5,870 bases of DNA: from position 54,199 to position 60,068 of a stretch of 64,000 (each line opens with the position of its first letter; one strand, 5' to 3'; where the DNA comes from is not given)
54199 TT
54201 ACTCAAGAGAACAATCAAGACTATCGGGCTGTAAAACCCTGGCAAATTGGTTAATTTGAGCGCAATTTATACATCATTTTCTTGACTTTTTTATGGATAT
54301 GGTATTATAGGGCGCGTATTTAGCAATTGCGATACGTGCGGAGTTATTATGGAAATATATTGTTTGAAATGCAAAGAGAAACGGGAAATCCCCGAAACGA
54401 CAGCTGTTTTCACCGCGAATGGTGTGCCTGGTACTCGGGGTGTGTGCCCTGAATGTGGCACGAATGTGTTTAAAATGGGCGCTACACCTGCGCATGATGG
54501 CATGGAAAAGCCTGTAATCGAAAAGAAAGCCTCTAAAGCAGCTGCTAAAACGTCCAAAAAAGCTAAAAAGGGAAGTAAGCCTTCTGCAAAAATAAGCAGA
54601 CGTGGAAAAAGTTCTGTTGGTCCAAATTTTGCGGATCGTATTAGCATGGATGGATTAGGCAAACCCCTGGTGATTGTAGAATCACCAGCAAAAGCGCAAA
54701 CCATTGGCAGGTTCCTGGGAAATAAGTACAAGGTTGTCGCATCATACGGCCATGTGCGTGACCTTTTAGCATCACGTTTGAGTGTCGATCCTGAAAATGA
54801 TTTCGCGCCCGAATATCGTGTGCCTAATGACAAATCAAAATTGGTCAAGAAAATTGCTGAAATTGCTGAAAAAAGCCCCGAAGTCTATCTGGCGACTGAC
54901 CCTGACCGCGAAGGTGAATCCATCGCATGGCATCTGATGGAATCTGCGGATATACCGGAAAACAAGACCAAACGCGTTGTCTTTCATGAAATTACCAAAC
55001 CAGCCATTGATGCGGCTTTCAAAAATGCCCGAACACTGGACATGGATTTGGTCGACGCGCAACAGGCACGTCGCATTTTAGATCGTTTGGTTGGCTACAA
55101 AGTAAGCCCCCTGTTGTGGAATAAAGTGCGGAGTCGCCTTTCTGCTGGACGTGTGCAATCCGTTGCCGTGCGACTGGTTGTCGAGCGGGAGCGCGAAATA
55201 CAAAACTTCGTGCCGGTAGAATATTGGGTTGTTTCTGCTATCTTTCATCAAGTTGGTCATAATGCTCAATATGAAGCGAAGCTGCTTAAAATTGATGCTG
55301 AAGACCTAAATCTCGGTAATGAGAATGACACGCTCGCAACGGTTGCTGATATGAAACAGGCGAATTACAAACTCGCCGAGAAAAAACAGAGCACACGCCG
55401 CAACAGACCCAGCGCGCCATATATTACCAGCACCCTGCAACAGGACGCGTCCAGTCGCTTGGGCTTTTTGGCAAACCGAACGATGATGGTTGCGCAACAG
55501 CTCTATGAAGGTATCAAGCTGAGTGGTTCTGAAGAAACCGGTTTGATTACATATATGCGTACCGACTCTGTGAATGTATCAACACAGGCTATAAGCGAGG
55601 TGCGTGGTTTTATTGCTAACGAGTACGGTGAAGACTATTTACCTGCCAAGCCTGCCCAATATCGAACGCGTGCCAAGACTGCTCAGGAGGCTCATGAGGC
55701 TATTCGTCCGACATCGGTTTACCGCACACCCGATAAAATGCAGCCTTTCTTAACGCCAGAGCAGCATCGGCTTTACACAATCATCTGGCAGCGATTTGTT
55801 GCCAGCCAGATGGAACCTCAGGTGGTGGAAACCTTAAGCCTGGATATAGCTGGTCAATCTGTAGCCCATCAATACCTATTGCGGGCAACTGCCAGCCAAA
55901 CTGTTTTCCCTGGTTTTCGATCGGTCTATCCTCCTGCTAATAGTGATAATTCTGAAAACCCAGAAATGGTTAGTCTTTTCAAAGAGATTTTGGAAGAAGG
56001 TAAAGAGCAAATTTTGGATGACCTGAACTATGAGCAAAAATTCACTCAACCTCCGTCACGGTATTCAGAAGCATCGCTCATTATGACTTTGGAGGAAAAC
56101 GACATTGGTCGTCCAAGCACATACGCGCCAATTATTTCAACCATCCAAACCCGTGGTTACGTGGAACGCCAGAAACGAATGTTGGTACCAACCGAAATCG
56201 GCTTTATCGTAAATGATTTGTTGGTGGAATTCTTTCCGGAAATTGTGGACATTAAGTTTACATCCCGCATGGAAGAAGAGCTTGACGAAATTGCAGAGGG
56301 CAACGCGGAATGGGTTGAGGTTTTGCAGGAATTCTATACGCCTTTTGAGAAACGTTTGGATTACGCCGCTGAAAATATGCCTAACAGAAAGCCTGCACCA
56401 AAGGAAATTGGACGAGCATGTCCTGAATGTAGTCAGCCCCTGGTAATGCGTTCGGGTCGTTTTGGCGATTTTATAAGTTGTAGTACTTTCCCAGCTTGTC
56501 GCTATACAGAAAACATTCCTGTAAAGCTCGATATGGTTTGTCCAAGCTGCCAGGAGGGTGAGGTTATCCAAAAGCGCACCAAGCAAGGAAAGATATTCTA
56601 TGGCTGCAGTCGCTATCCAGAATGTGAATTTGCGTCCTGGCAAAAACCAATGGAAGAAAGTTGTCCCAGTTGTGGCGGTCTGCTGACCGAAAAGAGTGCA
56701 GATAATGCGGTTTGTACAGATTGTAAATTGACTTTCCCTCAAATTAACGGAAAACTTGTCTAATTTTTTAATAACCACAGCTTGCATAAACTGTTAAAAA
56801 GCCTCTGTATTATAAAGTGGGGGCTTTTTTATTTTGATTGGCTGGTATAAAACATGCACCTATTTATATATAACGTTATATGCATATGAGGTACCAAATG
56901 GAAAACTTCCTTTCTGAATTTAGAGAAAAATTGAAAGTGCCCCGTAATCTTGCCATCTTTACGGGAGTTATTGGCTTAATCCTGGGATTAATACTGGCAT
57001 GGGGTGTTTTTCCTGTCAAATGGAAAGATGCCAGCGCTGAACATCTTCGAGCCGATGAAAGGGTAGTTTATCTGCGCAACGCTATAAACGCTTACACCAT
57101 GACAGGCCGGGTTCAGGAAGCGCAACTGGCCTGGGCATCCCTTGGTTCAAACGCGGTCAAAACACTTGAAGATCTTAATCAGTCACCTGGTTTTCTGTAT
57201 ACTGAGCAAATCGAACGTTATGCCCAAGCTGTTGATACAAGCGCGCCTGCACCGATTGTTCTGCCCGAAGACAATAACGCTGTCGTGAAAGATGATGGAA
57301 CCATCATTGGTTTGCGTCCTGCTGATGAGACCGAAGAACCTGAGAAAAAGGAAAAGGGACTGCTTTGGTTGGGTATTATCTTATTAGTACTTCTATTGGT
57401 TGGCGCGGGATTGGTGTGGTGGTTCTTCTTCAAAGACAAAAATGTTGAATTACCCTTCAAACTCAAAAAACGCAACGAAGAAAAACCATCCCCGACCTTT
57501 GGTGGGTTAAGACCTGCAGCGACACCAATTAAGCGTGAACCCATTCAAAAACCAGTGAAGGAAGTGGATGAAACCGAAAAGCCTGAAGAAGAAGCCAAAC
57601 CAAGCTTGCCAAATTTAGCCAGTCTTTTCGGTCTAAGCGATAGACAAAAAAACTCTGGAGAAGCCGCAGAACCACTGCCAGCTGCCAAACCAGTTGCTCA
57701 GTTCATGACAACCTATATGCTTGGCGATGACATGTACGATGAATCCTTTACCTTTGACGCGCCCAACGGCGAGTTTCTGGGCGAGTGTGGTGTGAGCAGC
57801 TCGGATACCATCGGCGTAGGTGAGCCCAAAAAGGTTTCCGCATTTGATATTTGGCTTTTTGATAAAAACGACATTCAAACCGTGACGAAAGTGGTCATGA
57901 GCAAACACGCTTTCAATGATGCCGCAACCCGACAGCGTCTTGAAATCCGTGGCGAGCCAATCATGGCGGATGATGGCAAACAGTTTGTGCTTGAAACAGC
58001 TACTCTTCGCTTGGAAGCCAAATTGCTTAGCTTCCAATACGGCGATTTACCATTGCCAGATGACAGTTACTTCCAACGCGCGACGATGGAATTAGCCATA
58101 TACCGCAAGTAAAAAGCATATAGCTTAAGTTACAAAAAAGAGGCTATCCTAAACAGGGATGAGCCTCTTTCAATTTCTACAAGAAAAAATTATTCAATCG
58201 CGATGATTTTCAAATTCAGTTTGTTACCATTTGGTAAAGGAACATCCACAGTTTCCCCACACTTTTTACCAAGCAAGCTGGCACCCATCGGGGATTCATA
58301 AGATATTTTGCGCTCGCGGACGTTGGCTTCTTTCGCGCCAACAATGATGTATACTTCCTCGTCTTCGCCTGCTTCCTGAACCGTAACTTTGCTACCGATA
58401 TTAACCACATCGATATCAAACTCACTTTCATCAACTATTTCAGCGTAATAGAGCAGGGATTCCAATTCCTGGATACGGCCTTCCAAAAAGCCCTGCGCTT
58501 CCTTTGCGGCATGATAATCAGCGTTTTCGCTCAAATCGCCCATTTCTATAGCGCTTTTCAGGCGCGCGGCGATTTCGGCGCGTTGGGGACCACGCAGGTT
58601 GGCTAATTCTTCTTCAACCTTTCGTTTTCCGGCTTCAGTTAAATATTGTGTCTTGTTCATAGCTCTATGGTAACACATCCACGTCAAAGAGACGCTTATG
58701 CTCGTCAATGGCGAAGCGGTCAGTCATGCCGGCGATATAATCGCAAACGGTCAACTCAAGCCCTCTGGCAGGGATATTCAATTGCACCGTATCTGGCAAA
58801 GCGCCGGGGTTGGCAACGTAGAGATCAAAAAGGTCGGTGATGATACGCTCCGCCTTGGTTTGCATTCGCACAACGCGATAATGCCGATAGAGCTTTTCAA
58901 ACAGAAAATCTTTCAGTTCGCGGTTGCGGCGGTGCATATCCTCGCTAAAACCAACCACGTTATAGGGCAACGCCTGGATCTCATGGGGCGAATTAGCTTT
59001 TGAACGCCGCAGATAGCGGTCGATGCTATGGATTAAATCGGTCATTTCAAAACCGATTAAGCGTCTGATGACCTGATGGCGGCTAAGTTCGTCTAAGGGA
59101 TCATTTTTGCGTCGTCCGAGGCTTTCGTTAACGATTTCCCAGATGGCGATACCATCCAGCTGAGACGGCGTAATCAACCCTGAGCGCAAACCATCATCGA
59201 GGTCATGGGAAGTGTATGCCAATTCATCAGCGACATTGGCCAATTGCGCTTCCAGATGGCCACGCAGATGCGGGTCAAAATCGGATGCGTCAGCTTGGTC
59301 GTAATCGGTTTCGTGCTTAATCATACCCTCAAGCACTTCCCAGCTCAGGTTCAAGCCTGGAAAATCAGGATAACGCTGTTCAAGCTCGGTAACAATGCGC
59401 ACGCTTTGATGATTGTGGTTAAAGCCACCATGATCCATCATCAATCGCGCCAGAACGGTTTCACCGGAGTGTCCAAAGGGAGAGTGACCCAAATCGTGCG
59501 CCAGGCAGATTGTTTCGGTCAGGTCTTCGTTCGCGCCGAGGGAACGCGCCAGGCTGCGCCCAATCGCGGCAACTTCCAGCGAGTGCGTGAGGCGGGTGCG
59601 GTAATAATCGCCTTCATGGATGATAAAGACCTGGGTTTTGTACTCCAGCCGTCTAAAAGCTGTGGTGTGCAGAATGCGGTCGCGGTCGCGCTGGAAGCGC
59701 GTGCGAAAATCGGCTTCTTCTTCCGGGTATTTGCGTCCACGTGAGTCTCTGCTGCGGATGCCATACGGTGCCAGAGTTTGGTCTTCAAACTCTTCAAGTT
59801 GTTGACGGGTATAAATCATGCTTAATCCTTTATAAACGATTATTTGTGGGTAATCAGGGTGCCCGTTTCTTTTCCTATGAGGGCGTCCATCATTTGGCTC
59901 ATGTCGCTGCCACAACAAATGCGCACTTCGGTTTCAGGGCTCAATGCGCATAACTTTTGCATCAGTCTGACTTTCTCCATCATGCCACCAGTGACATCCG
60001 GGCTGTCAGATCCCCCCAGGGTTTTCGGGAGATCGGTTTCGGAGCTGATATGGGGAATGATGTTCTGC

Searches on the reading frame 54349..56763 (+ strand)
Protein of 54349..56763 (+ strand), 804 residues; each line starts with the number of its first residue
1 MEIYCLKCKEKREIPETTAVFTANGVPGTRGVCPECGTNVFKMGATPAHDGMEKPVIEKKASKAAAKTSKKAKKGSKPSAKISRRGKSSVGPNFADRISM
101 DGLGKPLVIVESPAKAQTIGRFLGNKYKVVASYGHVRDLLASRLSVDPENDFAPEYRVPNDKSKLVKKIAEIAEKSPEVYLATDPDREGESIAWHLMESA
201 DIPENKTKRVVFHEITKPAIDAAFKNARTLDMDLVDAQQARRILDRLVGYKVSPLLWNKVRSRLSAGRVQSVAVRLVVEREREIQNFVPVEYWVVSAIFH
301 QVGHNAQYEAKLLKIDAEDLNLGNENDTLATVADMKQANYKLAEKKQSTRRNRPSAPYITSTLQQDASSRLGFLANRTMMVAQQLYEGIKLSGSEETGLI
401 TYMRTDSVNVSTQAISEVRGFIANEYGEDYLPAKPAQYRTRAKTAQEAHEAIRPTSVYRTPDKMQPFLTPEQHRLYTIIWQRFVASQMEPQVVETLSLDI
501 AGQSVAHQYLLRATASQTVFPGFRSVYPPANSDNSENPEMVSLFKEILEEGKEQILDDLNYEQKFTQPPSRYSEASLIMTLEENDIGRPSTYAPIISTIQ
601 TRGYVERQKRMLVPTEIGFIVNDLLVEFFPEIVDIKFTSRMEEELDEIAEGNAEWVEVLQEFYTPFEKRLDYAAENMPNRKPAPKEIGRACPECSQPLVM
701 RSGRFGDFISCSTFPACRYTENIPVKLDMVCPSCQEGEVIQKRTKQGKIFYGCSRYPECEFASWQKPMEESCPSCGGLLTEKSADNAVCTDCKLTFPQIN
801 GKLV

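Call 31: search_protein_families(library=pfam, proteins=[window:54349-56763:+], max_evalue=0.001)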
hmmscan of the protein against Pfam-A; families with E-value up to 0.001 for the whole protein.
window:54349-56763:+ (804 aa): 4 families
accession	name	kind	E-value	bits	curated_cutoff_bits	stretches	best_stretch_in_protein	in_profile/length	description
PF01131.25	Topoisom_bac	-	1.7e-120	403.2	35.1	1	230-660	2-411/411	DNA topoisomerase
PF01396.24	Zn_ribbon_Top1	-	9.6e-30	102.5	32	2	689-724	2-37/39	Topoisomerase DNA binding C4 zinc finger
PF01751.28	Toprim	-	2.2e-21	76.3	23.1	1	107-215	2-96/96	Toprim domain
PF18930.5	DUF5679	-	9.1e-12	45.4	27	1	4-43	1-40/40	Domain of unknown function (DUF5679)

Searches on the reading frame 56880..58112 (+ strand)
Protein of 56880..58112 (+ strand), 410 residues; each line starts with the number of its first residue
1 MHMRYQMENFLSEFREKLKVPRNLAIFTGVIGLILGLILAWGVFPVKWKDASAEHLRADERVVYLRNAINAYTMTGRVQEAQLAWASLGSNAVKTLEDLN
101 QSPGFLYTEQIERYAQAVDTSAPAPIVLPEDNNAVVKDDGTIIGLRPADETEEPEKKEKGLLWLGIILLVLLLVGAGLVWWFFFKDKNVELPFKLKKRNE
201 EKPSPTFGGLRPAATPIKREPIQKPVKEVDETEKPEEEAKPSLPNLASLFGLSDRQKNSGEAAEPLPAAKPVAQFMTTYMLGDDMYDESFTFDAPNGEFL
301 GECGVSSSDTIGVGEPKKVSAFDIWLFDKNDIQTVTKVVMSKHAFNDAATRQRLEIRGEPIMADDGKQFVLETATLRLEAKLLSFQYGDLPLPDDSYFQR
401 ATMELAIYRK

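Call 31: search_protein_families(library=pfam, proteins=[window:56880-58112:+], max_evalue=0.001)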
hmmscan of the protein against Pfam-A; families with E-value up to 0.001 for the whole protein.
window:56880-58112:+ (410 aa): 0 families

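Call 81: find_related_loci(query=window:56880-58112:+, collection=metagenome_contigs, flank=1500)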
Query window:56880-58112:+ (410 aa) in metagenome_contigs; peptide patterns used: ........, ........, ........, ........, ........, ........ (x = any residue, [..] = any of these).
68 stretches matched a pattern; 8 encode a relative of the query (tblastn E <= 1e-3); 8 distinct loci.
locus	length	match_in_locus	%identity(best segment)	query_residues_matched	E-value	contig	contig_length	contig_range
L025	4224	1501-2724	88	3-410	0e+0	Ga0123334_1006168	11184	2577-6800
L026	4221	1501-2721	91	3-410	0e+0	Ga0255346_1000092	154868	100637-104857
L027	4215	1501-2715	82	3-410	0e+0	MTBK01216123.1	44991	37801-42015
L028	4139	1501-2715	82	3-410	0e+0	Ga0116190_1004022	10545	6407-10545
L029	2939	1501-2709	72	7-410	0e+0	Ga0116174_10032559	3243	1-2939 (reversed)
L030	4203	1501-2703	78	7-410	0e+0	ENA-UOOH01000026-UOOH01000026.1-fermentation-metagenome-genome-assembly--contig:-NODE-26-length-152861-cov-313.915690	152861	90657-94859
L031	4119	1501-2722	56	3-410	1e-117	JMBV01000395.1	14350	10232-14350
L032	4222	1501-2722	45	3-410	2e-90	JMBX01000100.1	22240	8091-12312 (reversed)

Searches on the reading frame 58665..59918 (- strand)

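Call 79: search_protein_families(library=pfam, proteins=[window:58665-59918:-], max_evalue=0.00001)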
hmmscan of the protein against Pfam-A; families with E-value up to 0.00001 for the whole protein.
window:58665-59918:- (417 aa): 2 families
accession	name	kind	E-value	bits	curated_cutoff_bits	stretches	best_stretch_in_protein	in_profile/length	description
PF13286.11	HD_assoc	-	1.9e-28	99.3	22.2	1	322-409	1-91/91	Phosphohydrolase-associated domain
PF01966.28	HD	-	4.4e-16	59.6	22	1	109-234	1-114/116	HD domain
